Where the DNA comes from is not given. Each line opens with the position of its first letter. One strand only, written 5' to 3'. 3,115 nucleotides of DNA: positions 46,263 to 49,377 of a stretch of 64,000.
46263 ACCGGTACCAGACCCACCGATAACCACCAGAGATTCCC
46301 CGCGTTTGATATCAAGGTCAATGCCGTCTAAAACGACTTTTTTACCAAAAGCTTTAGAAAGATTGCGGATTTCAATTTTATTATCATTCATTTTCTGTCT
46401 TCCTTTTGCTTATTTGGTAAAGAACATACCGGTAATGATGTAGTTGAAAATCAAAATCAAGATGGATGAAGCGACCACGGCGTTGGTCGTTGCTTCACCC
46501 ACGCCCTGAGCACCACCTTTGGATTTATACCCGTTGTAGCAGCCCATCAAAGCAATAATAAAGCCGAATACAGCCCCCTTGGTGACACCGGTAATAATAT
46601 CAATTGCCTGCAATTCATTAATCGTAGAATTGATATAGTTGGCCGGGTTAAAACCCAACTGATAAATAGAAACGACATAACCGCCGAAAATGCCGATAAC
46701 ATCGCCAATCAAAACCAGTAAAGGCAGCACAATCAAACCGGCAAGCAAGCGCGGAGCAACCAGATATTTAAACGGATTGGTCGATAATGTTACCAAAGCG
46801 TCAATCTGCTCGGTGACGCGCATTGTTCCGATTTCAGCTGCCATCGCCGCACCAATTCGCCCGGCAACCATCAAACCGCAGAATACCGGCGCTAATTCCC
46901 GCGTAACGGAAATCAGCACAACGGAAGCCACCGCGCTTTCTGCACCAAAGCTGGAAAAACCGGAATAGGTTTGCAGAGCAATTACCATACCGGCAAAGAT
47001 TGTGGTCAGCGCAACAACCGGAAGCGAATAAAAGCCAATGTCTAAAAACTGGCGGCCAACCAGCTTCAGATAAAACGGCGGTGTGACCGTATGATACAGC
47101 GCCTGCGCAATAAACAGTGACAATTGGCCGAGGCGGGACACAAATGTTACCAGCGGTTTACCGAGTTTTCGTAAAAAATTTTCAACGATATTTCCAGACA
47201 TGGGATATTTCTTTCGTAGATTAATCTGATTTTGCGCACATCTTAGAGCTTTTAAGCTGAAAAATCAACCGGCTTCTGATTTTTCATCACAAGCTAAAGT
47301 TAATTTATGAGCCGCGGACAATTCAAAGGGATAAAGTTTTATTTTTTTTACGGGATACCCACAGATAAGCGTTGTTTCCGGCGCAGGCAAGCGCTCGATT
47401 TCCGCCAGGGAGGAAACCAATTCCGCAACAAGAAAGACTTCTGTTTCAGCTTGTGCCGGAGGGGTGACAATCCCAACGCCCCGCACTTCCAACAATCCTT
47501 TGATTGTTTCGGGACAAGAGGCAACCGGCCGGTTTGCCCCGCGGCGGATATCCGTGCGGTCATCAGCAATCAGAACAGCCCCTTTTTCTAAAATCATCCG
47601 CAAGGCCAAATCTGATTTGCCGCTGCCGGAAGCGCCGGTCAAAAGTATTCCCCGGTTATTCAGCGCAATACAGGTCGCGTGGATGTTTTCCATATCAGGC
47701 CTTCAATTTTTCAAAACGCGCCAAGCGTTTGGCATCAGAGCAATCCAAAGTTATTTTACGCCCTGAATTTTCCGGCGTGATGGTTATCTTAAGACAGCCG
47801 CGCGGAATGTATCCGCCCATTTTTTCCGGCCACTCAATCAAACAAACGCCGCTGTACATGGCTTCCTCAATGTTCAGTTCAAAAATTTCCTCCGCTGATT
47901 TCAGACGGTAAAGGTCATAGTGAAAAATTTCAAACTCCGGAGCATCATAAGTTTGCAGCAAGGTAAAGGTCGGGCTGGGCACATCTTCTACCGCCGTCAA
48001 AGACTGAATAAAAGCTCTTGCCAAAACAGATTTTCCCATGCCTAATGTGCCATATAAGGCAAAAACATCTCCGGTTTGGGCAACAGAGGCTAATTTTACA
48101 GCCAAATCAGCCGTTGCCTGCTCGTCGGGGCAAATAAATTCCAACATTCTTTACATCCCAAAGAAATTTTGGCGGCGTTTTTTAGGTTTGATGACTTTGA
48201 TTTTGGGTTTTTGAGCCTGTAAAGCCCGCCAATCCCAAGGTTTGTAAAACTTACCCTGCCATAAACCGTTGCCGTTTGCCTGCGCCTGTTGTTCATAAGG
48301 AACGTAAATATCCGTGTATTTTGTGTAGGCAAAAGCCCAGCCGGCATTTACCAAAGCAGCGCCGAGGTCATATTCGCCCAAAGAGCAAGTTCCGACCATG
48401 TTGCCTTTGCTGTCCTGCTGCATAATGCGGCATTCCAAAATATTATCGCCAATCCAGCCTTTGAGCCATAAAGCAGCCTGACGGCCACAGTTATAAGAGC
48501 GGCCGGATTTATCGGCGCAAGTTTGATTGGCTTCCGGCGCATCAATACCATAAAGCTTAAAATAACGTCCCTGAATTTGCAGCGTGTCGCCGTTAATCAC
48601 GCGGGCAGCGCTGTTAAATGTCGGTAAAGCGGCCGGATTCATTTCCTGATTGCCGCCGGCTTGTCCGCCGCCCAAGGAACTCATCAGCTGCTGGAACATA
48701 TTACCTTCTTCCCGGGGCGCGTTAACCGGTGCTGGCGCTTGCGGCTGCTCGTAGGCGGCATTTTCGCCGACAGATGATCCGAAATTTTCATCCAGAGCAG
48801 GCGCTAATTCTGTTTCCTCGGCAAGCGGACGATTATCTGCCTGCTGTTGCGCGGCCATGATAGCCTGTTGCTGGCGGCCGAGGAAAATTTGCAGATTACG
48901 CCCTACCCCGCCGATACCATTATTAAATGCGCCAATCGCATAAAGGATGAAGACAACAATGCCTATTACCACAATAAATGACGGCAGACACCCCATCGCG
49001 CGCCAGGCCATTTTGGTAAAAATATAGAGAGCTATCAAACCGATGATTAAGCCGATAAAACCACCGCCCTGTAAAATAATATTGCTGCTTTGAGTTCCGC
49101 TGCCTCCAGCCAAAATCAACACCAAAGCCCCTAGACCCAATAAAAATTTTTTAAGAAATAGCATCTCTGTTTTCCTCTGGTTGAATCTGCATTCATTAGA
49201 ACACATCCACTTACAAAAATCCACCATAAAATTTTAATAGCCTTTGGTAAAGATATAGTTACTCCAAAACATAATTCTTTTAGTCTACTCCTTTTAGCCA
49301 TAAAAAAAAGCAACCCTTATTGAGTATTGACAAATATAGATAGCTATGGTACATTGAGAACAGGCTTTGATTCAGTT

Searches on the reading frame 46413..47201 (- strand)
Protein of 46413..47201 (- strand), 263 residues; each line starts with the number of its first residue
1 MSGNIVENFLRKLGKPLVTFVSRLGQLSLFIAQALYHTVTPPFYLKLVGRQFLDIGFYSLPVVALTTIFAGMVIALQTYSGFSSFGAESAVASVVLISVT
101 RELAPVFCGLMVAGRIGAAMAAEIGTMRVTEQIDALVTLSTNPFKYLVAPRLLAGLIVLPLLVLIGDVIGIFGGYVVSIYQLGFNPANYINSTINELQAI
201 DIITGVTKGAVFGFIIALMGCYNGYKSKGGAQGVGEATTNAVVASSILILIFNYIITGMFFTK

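Call 22: search_protein_families(library=pfam, proteins=[window:46413-47201:-], max_evalue=0.000001)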
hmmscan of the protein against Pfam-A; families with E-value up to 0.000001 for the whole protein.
window:46413-47201:- (263 aa): 1 family
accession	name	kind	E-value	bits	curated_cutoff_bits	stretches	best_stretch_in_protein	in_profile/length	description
PF02405.21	MlaE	-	4.8e-79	265.3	22.5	1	50-257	3-210/212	Permease MlaE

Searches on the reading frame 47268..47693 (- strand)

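Call 22: search_protein_families(library=pfam, proteins=[window:47268-47693:-], max_evalue=0.000001)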
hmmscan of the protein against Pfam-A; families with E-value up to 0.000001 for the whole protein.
window:47268-47693:- (142 aa): 1 family
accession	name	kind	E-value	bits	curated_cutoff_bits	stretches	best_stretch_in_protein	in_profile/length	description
PF07475.17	Hpr_kinase_C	-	9.6e-19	68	33.3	1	3-76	8-81/171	HPr Serine kinase C-terminal domain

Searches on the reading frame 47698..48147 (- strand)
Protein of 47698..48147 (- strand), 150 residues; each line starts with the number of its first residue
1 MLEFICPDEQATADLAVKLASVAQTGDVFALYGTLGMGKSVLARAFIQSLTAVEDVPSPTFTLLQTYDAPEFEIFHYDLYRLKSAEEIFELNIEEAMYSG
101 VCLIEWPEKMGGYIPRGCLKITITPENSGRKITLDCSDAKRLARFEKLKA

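Call 22: search_protein_families(library=pfam, proteins=[window:47698-48147:-], max_evalue=0.000001)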
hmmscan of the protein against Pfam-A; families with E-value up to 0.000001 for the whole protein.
window:47698-48147:- (150 aa): 1 family
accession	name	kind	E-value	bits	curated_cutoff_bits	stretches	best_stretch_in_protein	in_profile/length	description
PF02367.23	TsaE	-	3.4e-35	121.2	26.6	1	7-131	2-127/128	Threonylcarbamoyl adenosine biosynthesis protein TsaE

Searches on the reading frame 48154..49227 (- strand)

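Call 22: search_protein_families(library=pfam, proteins=[window:48154-49227:-], max_evalue=0.000001)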
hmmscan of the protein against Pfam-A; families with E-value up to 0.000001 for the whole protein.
window:48154-49227:- (358 aa): 1 family
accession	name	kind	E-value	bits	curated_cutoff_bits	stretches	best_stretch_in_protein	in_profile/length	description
PF00565.23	SNase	-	2.9e-09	37.8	21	1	223-324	2-106/107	Staphylococcal nuclease homologue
